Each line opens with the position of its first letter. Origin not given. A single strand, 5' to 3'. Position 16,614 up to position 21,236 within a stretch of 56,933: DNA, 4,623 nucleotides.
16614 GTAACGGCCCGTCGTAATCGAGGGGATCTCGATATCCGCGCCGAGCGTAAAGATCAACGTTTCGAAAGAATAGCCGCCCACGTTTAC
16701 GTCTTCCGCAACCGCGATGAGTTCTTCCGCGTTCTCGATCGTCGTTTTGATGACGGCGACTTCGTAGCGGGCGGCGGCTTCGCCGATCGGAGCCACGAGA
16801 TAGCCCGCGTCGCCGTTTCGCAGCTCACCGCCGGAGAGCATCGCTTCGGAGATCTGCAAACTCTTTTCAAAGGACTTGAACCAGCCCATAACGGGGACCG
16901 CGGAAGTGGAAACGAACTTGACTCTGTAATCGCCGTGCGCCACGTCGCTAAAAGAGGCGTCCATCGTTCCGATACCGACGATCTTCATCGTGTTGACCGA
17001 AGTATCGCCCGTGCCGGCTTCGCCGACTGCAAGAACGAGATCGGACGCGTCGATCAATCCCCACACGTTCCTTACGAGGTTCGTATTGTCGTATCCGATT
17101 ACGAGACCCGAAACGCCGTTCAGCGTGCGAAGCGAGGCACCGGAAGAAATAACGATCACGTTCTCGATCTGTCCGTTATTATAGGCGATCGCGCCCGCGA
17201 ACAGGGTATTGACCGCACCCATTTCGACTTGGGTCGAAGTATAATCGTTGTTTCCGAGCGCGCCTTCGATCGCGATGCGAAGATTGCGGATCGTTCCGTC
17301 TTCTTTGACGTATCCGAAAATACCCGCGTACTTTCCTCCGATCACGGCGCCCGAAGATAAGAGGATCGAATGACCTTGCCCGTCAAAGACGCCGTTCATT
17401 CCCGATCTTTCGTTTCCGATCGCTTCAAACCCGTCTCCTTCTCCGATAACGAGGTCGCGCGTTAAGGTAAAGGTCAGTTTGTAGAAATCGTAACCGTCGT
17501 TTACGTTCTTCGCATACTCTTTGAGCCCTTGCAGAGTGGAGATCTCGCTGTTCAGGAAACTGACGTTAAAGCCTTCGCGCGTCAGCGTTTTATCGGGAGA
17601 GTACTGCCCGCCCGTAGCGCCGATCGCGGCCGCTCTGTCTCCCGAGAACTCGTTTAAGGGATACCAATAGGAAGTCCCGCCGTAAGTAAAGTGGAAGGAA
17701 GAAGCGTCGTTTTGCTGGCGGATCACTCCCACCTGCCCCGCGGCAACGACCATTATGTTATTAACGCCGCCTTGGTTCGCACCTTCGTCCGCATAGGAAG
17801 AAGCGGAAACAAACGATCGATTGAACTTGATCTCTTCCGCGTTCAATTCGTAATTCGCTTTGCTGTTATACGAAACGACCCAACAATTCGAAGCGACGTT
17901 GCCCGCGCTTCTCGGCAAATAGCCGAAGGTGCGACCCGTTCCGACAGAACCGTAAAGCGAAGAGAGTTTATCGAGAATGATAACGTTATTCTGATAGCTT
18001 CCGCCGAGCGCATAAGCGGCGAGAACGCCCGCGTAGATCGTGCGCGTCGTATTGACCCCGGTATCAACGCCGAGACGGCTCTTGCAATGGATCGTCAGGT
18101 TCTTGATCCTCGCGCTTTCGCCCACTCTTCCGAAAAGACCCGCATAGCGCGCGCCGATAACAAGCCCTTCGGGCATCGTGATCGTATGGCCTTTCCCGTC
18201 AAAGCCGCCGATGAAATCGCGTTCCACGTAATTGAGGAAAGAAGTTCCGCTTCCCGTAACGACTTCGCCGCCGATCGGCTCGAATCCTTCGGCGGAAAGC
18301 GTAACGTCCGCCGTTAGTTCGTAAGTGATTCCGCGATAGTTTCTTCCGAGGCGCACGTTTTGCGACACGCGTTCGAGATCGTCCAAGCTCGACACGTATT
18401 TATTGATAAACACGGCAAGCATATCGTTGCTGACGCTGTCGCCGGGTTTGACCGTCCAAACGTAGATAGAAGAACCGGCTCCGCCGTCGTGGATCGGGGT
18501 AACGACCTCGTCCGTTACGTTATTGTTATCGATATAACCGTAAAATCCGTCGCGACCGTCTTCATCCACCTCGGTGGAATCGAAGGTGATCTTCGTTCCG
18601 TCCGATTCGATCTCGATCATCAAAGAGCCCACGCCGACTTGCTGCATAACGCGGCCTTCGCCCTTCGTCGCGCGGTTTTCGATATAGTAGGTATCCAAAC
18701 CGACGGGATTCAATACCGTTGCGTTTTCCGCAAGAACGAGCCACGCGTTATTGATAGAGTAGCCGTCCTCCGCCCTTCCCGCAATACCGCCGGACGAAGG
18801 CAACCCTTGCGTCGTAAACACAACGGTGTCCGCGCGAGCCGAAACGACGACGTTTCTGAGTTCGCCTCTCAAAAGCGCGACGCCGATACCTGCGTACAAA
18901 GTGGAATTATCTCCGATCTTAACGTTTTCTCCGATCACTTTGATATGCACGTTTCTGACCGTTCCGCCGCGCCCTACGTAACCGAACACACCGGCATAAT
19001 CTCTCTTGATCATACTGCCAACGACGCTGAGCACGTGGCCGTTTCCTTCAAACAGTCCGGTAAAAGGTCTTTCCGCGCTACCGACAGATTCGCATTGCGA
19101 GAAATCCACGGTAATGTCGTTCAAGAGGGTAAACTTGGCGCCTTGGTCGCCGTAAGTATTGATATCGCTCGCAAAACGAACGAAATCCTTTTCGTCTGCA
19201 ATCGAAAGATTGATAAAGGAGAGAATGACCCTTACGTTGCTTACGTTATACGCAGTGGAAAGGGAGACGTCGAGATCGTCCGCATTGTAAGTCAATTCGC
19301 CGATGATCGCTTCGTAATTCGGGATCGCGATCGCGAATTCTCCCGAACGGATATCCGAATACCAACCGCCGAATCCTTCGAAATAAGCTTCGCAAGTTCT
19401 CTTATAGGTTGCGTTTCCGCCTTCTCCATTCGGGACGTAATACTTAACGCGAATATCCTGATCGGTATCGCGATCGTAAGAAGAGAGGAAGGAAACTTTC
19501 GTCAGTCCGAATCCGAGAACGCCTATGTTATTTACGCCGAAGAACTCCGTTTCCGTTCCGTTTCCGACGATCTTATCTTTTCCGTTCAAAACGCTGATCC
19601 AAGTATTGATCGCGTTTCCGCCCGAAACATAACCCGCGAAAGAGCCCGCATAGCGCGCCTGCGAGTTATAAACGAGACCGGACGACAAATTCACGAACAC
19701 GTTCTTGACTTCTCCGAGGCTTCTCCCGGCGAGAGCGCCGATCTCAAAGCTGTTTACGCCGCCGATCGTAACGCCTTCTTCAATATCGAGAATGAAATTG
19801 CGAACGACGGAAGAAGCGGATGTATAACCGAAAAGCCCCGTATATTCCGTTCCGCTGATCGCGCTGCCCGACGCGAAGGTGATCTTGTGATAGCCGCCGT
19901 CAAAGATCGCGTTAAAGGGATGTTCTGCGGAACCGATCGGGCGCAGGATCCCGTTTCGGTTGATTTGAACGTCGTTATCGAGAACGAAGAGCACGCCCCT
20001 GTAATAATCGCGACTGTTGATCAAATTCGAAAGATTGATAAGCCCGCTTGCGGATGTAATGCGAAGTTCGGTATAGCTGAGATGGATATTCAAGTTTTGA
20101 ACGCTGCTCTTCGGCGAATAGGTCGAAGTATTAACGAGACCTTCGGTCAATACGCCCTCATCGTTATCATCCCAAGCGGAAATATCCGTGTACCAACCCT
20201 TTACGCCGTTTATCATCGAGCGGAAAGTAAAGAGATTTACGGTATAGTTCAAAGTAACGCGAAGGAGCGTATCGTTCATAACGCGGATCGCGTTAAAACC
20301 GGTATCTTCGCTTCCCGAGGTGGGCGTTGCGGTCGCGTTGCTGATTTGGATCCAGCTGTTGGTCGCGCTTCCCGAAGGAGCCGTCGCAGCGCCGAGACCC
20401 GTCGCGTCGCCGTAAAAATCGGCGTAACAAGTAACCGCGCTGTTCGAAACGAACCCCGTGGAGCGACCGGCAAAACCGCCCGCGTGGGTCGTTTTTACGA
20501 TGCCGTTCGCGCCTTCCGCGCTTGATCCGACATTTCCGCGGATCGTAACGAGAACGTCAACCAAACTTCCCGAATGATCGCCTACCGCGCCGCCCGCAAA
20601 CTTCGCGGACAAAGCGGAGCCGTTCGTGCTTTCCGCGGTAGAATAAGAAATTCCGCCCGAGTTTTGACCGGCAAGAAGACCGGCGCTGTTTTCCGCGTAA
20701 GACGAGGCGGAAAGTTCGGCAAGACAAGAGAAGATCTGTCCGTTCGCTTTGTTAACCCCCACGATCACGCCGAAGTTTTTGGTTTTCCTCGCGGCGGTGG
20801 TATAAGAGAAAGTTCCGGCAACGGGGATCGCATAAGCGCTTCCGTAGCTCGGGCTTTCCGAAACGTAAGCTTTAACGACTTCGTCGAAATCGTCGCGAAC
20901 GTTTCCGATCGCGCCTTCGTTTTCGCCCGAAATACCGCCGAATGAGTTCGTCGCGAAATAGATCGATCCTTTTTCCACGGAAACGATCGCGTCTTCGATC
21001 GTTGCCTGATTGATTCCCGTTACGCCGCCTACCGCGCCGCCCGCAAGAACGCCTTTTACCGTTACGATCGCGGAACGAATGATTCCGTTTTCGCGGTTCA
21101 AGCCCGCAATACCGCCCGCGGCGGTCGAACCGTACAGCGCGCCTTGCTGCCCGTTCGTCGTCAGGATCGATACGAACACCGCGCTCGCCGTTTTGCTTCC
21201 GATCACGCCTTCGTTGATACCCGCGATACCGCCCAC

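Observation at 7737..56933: Two tandem, co-directional giant ORFs (about 6,229 and at least 10,131 codons) occupy 86% of the window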

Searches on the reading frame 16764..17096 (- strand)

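Call 101: search_protein_families(library=pfam, proteins=[window:16764-17096:-], max_evalue=10)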
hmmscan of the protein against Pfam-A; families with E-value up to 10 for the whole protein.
window:16764-17096:- (111 aa): 1 family
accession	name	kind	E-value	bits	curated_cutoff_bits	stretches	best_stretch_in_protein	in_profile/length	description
PF16461.11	Phage_TTP_12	-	0.11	12.9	26.1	1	24-87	55-121/135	Lambda phage tail tube protein, TTP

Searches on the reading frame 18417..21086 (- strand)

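Call 31: search_protein_families(library=pfam, proteins=[window:18417-21086:-], max_evalue=1)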
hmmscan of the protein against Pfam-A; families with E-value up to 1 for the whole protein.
window:18417-21086:- (890 aa): 1 family
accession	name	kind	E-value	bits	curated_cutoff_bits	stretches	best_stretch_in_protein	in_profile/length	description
PF00132.30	Hexapep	-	0.046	13.9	27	1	717-733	3-19/36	Bacterial transferase hexapeptide (six repeats)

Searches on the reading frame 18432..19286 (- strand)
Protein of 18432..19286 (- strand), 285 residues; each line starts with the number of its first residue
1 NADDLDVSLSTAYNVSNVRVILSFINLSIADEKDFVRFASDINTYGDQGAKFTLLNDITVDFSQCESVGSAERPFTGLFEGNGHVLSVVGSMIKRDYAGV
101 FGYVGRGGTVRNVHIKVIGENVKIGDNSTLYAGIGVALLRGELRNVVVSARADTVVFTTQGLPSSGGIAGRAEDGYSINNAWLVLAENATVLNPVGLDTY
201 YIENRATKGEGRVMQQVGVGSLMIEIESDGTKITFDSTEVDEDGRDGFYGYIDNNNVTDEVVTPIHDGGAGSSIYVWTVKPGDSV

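Call 68: search_solved_structures(query=A3, max_evalue=10)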
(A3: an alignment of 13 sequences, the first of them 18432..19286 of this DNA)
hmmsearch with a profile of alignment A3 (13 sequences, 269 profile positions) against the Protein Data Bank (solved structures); distinct sequences matched with E-value up to 10: 1.
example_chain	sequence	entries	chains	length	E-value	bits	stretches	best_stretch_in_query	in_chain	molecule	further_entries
4l3r_A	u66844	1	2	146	0.037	16.5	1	74-124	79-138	Uncharacterized protein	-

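Call 69: find_homologous_proteins(query=A3)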
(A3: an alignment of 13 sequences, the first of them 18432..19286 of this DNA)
Query A3 (13 sequences) (285 aa, profile of the alignment): 138 proteins with E <= 0.001 among 8000 candidates; the best 120 are listed.
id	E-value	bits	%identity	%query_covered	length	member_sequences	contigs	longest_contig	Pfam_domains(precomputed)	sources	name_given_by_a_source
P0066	4.4e-23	100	40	33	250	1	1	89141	PF00240.30,PF07581.18,PF11976.15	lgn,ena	-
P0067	4.2e-22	97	31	50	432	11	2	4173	PF07581.18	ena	-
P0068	3.6e-21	94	29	42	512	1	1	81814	PF07581.18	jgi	jgi:hypothetical protein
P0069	3.3e-20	91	30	53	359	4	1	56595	PF00240.30,PF07581.18,PF11976.15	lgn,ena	-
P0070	6.5e-19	86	27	39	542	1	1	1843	PF07581.18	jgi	jgi:hypothetical protein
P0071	1.2e-18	85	26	44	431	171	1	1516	PF07581.18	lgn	-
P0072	1.9e-18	85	28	49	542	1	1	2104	PF09479.17,PF07581.18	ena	-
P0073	1.4e-17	82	27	39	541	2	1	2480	PF09479.17,PF07581.18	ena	-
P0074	2.1e-17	81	31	37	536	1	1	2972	PF09479.17,PF07581.18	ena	-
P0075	6.7e-17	80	27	41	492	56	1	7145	PF07581.18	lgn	-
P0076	6.7e-17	80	32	24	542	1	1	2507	PF09479.17,PF07581.18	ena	-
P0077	7.3e-17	80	28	49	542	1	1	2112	PF09479.17,PF07581.18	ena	-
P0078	1.7e-16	78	28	55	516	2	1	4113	-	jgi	-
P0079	1.1e-15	76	27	47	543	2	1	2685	PF09479.17,PF07581.18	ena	-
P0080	1.3e-15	76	30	44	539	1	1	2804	PF07581.18,PF00395.26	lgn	-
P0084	4.1e-14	71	31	58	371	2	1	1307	PF07581.18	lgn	-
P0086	6.1e-14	70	32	25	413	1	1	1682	PF07581.18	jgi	jgi:hypothetical protein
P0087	1.1e-13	69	40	11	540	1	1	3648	PF07581.18,PF00395.26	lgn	-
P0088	2.9e-13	68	28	31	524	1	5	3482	PF09479.17,PF07581.18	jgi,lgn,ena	-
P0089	3.3e-13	68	28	50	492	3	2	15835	PF07581.18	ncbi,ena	-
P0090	4.3e-13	67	28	53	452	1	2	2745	PF07581.18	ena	-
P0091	4.7e-13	67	37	15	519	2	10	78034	PF09479.17,PF07581.18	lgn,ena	-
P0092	7.9e-13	66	27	31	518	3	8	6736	PF09479.17,PF07581.18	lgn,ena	-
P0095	1.4e-12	66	28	21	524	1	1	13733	PF07581.18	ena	-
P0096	2.8e-12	65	35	24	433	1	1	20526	PF07581.18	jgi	jgi:hypothetical protein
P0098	6.8e-12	63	30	31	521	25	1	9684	PF07581.18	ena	-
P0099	8.2e-12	63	29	32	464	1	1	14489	PF12733.14,PF07581.18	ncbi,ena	-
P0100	9.6e-12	63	29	52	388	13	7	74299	PF00404.25,PF07581.18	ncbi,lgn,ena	-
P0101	9.7e-12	63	25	38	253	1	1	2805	PF05342.20,PF07581.18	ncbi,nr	ncbi:MAG TPA: ZmpA/ZmpB/ZmpC family metallo-endopeptidase-related protein, partial [Bacteroidales ba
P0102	1.0e-11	63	28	42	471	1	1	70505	PF07581.18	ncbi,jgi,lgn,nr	ncbi:MAG: hypothetical protein LBK08_01005 [Treponema sp.]|jgi:hypothetical protein|nr:hypothetical 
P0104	1.3e-11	62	36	32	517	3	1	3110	PF07581.18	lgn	-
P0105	1.3e-11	62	28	66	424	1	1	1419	PF07581.18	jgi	jgi:hypothetical protein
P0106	1.3e-11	62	32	35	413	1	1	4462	PF07581.18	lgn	-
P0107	1.5e-11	62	40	17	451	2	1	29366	PF07581.18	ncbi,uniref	ncbi:GLUG motif-containing protein, partial [Oscillibacter sp.]|uniref:GLUG motif-containing protein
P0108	2.0e-11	62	27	41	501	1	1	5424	PF07581.18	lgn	-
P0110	2.5e-11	61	30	33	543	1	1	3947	PF09479.17,PF07581.18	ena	-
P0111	6.6e-11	60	27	33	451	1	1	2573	PF07581.18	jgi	jgi:hypothetical protein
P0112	6.9e-11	60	30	34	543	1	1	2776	PF13149.13,PF07581.18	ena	-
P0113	9.5e-11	60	37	23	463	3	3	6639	PF07581.18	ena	-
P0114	1.6e-10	59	46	17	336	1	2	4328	PF07581.18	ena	-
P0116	3.5e-10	58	32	31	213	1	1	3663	PF07581.18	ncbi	-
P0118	5.8e-10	57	34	36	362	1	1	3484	PF07581.18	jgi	jgi:hypothetical protein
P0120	9.0e-10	56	37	29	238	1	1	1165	PF07581.18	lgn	-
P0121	1.1e-9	56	34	36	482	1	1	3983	PF07581.18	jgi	jgi:hypothetical protein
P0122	1.3e-9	56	42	16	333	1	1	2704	PF07581.18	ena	-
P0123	1.4e-9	56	27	55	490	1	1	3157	PF07581.18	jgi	jgi:hypothetical protein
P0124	2.5e-9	55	36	18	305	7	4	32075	PF07581.18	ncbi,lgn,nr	ncbi:MAG: hypothetical protein J5732_08795 [Bacteroidaceae bacterium]|nr:hypothetical protein [Bacte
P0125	2.8e-9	55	-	-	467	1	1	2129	PF07581.18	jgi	jgi:hypothetical protein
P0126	2.8e-9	55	34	14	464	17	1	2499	PF07581.18,PF08386.17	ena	-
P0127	2.9e-9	55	30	31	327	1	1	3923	PF07581.18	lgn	-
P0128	3.1e-9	55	35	33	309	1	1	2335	PF07581.18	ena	-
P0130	4.6e-9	54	25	40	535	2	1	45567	PF07581.18,PF05345.19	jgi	jgi:hypothetical protein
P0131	6.5e-9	54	32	28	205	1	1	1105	PF07581.18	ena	-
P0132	7.2e-9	53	32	23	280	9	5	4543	PF07581.18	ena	-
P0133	9.5e-9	53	29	49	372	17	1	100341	PF07581.18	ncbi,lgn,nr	ncbi:MAG: hypothetical protein K6G31_04295 [Paludibacteraceae bacterium]|nr:hypothetical protein [Pa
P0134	1.3e-8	53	39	17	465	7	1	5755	PF07581.18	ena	-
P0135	1.6e-8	52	34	35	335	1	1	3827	PF07581.18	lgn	-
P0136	2.0e-8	52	31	31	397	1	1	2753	PF07581.18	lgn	-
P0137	2.0e-8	52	27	57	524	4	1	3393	PF05342.20,PF07581.18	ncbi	-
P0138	2.0e-8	52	28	31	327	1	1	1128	PF07581.18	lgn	-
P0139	2.1e-8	52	39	15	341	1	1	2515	PF07581.18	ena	-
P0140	2.1e-8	52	30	15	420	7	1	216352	PF07581.18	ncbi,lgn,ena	-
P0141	2.7e-8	52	28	60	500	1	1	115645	PF07581.18,PF02368.25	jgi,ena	-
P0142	2.7e-8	52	37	16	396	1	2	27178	PF07581.18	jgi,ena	-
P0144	3.8e-8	51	28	24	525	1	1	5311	PF07581.18,PF07833.17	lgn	-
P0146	4.7e-8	51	37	26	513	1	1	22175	PF07581.18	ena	-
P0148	6.1e-8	50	32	31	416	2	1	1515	PF07581.18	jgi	-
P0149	6.8e-8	50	29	26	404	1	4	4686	PF07581.18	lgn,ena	-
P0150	8.3e-8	50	33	24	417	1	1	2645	PF07581.18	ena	-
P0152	1.3e-7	49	35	18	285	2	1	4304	PF07581.18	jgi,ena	jgi:hypothetical protein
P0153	1.9e-7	49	32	47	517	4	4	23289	PF07581.18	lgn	-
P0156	3.4e-7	48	24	91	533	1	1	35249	PF07581.18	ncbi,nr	ncbi:MAG: hypothetical protein Ta2F_06720 [Termitinemataceae bacterium]|nr:MAG: hypothetical protein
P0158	1.3e-6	46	-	-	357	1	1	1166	PF07581.18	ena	-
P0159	1.3e-6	46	29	31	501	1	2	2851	PF07581.18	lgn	-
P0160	1.4e-6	46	30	14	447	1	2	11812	PF18998.7,PF07581.18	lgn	-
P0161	1.6e-6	46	24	52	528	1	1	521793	PF13149.13,PF07581.18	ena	-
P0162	1.7e-6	46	28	35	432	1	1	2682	PF07581.18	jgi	jgi:hypothetical protein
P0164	2.2e-6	45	33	32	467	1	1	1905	PF07581.18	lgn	-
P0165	2.8e-6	45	33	32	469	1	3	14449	PF07581.18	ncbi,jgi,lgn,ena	-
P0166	2.8e-6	45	26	15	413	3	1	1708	PF07581.18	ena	-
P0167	4.4e-6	44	34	23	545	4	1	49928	PF07581.18,PF07833.17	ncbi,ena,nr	ncbi:MAG: copper amine oxidase N-terminal domain-containing protein [Clostridia bacterium]|nr:copper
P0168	4.8e-6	44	26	51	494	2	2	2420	PF07581.18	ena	-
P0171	5.6e-6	44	29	43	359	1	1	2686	PF07581.18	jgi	jgi:hypothetical protein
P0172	5.9e-6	44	23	22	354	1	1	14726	PF07581.18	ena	-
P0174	7.7e-6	43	31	45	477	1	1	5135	PF07581.18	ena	-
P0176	7.9e-6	43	26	15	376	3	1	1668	PF07581.18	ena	-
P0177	1.0e-5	43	30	26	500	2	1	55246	PF05342.20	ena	-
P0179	1.4e-5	43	38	30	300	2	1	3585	PF07581.18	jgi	jgi:hypothetical protein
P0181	1.5e-5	42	26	15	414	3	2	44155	PF07581.18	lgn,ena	-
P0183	1.7e-5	42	37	15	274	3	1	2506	PF07581.18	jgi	-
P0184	2.6e-5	42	37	17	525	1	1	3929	PF00404.25,PF07581.18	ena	-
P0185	2.8e-5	42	28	34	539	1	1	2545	PF13149.13,PF07581.18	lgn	-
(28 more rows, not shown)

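Call 79: predict_structure(alignment_id=A3)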
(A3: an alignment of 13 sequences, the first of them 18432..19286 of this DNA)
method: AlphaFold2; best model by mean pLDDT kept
length: 285 residues; sequences in the alignment: 13
mean_pLDDT: 68.1   pTM: 0.70
mean pLDDT of the five models: 68.1, 66.1, 65.9, 65.7, 65.5
residues with pLDDT >= 90: 78; 70-90: 85; 50-70: 28; < 50: 94
segments of 3 or more residues with pLDDT < 50: 194-285
pLDDT, mean of each block of 10 residues (from residue 1): 58 71 85 95 89 96 93 97 91 89 96 89 88 91 83 77 71 78 65 43 29 34 38 42 39 38 35 30 32
secondary structure, 60 per line:
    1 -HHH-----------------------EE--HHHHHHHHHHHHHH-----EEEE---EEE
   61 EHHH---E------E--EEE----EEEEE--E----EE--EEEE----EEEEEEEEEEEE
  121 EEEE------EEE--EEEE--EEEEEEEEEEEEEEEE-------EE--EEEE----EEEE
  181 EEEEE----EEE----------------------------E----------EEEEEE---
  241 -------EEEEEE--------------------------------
elements in order: H32-45 E51-54 E58-61 E78-80 E85-89 E101-104 E109-124 E131-133 E136-139 E142-157 E169-172 E177-185 E190-192 E232-237 E248-253

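Call 84: fold_search(model_id=the predicted structure, library=pdb)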
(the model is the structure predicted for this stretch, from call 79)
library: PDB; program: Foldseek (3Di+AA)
matches with E <= 10: 22; with E <= 0.001: 0
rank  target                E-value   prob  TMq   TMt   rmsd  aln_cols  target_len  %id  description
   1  4nu3_A                4.4e-01  0.08  0.14  0.16  11.3       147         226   12  Crystal structure of mFfIBP, a capping head region swapped mutant of ice-binding protein (released 2014-04-16)
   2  6a8k                  6.7e-01  0.03  0.10  0.11  14.6       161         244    9  Crystal structure of Ice-binding Protein from a Sea-Ice Microalga (released 2018-11-07)
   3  8jli_A                7.0e-01  0.04  0.11  0.07  12.3       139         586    9  Cryo-EM structure of SV2A dimer in complex levetiracetam (released 2024-05-01)
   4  7bwx_A                1.2e+00  0.04  0.12  0.16  12.2       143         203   13  Crystal structure of ice-binding protein from an Antarctic ascomycete, Antarctomyces psychrotrophicus. (released 2020-05-27)
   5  8uo9_A                1.6e+00  0.04  0.13  0.08  13.4       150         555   11  Structure of synaptic vesicle protein 2A in complex with a nanobody (released 2024-05-22)
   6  6xjb                  1.7e+00  0.11  0.25  0.07   9.0       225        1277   11  IgA1 Protease (released 2020-12-09)
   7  3riq                  1.8e+00  0.02  0.14  0.09  19.4       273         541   11  Siphovirus 9NA tailspike receptor binding domain (released 2012-02-29)
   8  5jlv_D                2.4e+00  0.02  0.11  0.23  11.6       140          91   12  Receptor binding domain of Botulinum neurotoxin A in complex with human glycosylated SV2C (released 2016-06-15)
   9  8uoa_A                2.8e+00  0.03  0.12  0.29  11.0       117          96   10  Structure of the synaptic vesicle protein 2A Luminal domain in complex with a nanobody (released 2024-05-22)
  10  8jlc_A                3.2e+00  0.01  0.11  0.07  14.0       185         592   11  Cryo-EM structure of SV2A in complex with BoNT/A2 Hc and levetiracetam (released 2024-05-01)
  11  2zvd_A                3.4e+00  0.01  0.13  0.08  18.5       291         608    8  Crystal structure of Pseudomonas sp. MIS38 lipase in an open conformation (released 2009-11-10)
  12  5jsd_A                3.5e+00  0.02  0.15  0.10  22.0       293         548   10  Crystal structure of phiAB6 tailspike in complex with five-repeated oligosaccharides of Acinetobacter baumannii surfac (released 2017-03-08)
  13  5js4_A                3.9e+00  0.01  0.15  0.10  22.0       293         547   10  Crystal structure of phiAB6 tailspike (released 2017-03-08)
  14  7xzc_A                4.1e+00  0.05  0.22  0.16   9.8       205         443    8  Mutant (R240A) of the N-terminal domain of fucoidan lyase FdlA (released 2022-09-28)
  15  4jra_D                5.0e+00  0.01  0.08  0.20  13.6       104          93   14  CRYSTAL STRUCTURE OF THE BOTULINUM NEUROTOXIN A RECEPTOR-BINDING DOMAIN IN COMPLEX WITH THE LUMINAL DOMAIN Of SV2C (released 2013-11-20)
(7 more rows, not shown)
